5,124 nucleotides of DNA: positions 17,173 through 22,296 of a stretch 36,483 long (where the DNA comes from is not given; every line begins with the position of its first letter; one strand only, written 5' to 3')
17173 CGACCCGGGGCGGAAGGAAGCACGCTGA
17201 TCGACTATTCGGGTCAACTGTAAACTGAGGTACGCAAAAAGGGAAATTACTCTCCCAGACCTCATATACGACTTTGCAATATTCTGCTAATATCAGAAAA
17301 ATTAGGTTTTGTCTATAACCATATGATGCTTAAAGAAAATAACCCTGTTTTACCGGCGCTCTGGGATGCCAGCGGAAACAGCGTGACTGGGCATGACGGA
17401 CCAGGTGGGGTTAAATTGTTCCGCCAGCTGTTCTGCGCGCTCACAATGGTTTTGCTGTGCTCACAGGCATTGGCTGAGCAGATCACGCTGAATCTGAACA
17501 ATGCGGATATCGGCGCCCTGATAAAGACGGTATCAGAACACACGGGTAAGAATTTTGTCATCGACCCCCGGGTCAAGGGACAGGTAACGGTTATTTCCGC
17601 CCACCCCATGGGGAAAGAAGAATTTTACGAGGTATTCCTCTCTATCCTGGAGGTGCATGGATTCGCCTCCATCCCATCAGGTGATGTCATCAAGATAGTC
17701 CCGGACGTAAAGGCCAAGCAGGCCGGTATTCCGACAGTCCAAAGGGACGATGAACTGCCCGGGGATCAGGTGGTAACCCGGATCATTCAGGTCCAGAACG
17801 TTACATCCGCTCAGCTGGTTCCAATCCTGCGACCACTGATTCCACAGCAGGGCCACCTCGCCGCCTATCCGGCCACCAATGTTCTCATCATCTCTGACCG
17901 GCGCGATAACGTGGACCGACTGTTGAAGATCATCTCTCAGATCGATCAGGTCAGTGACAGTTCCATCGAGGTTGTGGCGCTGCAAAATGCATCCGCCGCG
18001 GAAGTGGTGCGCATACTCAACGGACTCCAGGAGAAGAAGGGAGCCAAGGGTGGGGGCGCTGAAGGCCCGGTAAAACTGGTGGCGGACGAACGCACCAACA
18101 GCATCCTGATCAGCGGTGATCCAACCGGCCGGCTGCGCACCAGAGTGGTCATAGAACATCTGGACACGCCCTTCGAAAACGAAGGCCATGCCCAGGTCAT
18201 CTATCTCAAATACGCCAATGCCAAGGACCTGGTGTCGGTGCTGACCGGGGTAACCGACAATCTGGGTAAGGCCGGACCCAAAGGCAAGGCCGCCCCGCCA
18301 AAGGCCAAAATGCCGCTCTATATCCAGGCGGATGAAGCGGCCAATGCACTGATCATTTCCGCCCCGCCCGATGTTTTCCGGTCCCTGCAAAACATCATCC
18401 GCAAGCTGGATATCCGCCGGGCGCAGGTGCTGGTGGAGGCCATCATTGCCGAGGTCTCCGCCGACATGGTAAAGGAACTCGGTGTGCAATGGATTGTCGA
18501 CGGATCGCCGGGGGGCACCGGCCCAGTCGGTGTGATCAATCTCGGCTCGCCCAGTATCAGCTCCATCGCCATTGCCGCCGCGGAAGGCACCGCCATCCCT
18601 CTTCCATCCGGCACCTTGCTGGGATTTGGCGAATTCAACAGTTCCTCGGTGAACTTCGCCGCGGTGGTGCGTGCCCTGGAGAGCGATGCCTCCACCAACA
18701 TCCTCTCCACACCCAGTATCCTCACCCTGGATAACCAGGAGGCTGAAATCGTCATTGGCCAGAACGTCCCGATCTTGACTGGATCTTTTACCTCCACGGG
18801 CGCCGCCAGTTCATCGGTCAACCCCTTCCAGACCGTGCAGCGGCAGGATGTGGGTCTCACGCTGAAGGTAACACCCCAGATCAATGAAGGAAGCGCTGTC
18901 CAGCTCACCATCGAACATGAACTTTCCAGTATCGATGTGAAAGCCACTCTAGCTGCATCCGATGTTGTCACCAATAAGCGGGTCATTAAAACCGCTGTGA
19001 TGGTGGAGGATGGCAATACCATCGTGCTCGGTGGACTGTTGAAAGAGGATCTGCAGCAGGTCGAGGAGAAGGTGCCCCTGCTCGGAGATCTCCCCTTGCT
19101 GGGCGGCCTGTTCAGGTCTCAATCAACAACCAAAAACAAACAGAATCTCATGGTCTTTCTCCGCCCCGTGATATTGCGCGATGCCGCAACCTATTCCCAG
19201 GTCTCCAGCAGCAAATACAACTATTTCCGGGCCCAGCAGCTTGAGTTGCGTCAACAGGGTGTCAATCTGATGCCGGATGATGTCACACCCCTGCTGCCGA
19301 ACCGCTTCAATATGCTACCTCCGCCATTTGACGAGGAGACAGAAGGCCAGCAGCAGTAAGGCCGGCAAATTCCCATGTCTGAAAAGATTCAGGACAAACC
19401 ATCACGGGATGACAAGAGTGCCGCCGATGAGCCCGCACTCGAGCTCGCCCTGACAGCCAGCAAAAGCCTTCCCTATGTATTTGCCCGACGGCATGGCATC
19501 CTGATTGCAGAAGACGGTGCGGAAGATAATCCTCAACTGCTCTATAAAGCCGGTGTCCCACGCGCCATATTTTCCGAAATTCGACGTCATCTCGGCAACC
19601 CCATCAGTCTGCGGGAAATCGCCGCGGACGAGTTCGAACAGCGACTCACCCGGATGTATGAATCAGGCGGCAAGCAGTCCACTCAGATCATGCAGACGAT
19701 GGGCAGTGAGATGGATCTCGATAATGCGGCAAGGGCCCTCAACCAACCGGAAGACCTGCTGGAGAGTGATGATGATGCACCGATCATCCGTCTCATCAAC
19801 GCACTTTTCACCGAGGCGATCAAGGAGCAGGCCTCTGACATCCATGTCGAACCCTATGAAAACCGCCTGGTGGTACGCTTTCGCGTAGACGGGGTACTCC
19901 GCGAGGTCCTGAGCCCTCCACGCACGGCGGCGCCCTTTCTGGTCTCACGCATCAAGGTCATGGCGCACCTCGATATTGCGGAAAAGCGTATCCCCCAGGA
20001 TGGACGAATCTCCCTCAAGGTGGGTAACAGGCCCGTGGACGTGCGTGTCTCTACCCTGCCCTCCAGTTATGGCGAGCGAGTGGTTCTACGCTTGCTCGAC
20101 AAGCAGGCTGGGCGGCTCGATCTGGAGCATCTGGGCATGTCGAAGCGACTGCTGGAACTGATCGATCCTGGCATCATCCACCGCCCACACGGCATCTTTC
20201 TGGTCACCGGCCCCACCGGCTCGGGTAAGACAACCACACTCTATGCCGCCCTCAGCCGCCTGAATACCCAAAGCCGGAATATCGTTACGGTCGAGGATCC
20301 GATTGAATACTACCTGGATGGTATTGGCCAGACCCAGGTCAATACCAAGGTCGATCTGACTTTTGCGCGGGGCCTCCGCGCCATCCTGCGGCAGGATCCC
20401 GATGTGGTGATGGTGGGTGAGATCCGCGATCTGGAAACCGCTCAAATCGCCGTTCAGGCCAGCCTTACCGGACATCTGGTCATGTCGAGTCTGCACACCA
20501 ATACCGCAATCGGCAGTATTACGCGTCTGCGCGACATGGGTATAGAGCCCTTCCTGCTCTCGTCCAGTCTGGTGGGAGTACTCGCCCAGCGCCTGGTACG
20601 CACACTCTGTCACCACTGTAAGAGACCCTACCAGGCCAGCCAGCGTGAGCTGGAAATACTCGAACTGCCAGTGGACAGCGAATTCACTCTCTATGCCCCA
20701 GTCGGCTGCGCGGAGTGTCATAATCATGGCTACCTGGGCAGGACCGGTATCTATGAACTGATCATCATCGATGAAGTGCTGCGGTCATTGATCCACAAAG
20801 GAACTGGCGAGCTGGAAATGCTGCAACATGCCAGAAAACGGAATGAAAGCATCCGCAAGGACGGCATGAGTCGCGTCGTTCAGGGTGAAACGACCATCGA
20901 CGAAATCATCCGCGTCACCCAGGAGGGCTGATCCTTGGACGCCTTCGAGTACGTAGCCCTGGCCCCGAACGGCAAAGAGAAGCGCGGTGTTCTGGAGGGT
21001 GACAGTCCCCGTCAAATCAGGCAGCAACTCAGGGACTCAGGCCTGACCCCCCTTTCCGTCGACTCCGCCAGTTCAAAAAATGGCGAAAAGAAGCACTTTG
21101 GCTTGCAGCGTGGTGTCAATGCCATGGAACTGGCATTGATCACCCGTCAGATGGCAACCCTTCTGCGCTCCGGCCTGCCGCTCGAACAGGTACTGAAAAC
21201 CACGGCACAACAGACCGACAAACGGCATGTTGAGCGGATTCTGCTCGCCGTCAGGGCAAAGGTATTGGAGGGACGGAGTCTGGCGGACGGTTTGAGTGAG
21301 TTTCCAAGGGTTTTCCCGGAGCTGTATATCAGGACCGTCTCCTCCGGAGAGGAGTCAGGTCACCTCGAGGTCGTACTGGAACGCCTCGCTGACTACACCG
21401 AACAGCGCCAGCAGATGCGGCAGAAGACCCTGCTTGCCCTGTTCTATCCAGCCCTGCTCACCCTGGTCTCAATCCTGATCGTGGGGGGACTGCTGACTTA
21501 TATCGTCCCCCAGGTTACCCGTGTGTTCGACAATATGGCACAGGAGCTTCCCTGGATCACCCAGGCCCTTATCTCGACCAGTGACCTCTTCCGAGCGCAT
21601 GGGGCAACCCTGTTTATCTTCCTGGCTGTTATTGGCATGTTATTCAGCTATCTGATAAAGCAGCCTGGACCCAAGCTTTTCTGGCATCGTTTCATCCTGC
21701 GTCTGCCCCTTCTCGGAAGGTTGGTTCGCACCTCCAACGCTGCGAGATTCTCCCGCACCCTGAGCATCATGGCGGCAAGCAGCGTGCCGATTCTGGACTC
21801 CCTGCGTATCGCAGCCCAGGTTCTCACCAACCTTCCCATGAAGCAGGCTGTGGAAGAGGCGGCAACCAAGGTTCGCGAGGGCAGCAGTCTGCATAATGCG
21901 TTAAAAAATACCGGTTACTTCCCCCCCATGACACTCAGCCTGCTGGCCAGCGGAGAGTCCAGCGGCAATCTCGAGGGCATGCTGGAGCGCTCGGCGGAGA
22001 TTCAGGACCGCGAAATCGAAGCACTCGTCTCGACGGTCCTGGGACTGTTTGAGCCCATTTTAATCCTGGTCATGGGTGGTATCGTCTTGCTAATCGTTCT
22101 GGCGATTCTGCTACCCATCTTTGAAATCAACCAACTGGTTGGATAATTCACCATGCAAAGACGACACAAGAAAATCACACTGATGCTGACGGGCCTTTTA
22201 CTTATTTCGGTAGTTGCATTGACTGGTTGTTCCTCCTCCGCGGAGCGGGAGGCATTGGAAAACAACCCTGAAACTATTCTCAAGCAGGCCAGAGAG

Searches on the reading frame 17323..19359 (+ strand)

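Call 6: search_protein_families(library=ncbifam, proteins=[window:17323-19359:+], max_evalue=0.00001)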
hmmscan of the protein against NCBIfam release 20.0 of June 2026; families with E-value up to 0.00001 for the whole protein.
window:17323-19359:+ (678 aa): 8 families
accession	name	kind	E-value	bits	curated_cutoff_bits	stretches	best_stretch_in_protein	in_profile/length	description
TIGR02517.1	type_II_gspD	equivalog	1.2e-172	575.5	351.35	1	56-627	1-599/600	type II secretion system secretin GspD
TIGR02515.1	IV_pilus_PilQ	subfamily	1.8e-70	238.1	284.35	2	290-618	99-427/428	type IV pilus secretin PilQ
TIGR02516.1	type_III_yscC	equivalog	3.1e-43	148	238.45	1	323-619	194-462/463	type III secretion system outer membrane ring subunit SctC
TIGR02519.1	pilus_MshL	equivalog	3.8e-39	134.5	250.2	1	337-618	4-290/290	pilus (MSHA type) biogenesis protein MshL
NF010083.0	PRK13568.1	equivalog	2.1e-38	132.2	554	1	334-619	154-418/419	DNA uptake porin HofQ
NF042912.1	Amuc_1098_fam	equivalog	2.5e-28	98.6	750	1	520-617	696-795/805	Amuc_1098 family type IV pilus outer membrane protein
NF007851.2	PRK10560.1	exception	1.1e-27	96.9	598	1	333-618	145-409/412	DNA uptake porin HofQ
NF011873.0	PRK15346.1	equivalog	9.9e-25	87.2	524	1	303-605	205-481/499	EscC/YscC/HrcC family type III secretion system outer membrane ring protein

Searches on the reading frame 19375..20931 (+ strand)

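Call 6: search_protein_families(library=ncbifam, proteins=[window:19375-20931:+], max_evalue=0.00001)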
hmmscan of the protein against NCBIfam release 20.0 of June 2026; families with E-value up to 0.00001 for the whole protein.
window:19375-20931:+ (518 aa): 17 families
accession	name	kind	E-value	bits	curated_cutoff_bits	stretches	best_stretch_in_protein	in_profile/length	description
TIGR02533.1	type_II_gspE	equivalog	2.3e-209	696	630.25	1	30-515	2-486/486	type II secretion system ATPase GspE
TIGR02538.1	type_IV_pilB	equivalog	2.9e-159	531.3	675.65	1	84-516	125-563/564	type IV-A pilus assembly ATPase PilB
NF007755.0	PRK10436.1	equivalog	9.8e-140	466.3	617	1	104-515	52-459/465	type II secretion system protein GspE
NF053534.1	T4PilAsmATPsTfpB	equivalog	2e-133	445.8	850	1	117-515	180-582/584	type IV pilus assembly ATPase TfpB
NF041000.1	ATPase_ComGA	equivalog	4.7e-77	258.6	300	1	143-409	2-266/267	competence type IV pilus ATPase ComGA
TIGR01420.1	pilT_fam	subfamily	1.1e-51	176.1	319.1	1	141-410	2-270/343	PilT/PilU family type 4a pilus ATPase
TIGR02525.1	plasmid_TraJ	equivalog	2.8e-26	92.4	368.3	1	249-387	131-271/372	plasmid transfer ATPase TraJ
TIGR02524.1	dot_icm_DotB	equivalog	6.9e-20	71.6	463.3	1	270-385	132-256/358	Dot/Icm type IV secretion system ATPase DotB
NF058587.1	archaellum_moto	equivalog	1.4e-16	60.4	550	1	274-387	278-395/527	archaellum flagellar ATPase motor FlaI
TIGR02782.1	TrbB_P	equivalog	2e-13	50.3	304.55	1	275-388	139-255/303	P-type conjugative transfer ATPase TrbB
TIGR03819.1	heli_sec_ATPase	hypoth_equivalog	4.8e-12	45.7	373.15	1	192-390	102-302/340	TadA family conjugal transfer-associated ATPase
NF010469.0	PRK13894.1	subfamily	1e-11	44.7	508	1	271-388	148-267/320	conjugal transfer ATPase TrbB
NF053672.1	bindosome_BasE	exception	1.8e-10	40.2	1000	1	276-402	274-406/512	bindosome assembly system ATPase subunit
TIGR02788.1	VirB11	equivalog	2.9e-10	39.7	249.95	1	275-388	147-265/308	P-type DNA transfer ATPase VirB11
NF010407.0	PRK13833.1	subfamily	3.8e-10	39.7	499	1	275-389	147-263/323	conjugal transfer protein TrbB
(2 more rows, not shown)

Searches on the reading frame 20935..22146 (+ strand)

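Call 7: search_protein_families(library=ncbifam, proteins=[window:20935-22146:+], max_evalue=0.00001)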
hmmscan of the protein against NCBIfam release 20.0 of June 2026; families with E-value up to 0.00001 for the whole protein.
window:20935-22146:+ (403 aa): 6 families
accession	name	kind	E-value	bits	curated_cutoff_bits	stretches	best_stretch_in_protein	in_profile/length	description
TIGR02120.1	GspF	equivalog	2.8e-148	494.5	424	1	4-402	1-401/401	type II secretion system inner membrane protein GspF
NF052607.1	T4PiliAsmPilCThrm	equivalog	2.1e-87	293.8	700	1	1-398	1-400/406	type IV pilus assembly protein PilC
NF052606.1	T4PiliAsmPilCMyx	equivalog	7.9e-86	288.5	700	1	3-400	21-416/419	type IV pilus assembly protein PilC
NF007861.0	PRK10573.1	equivalog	1.4e-77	261.5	401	1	4-401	7-397/401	protein transport protein HofC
NF047826.1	T3SSXpsF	equivalog_domain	1.4e-68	231.5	650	1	1-403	1-405/405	type II secretion system protein XpsF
NF041012.2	T4P_ComGB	equivalog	1.2e-41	143.1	240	1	69-398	6-330/332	competence type IV pilus assembly protein ComGB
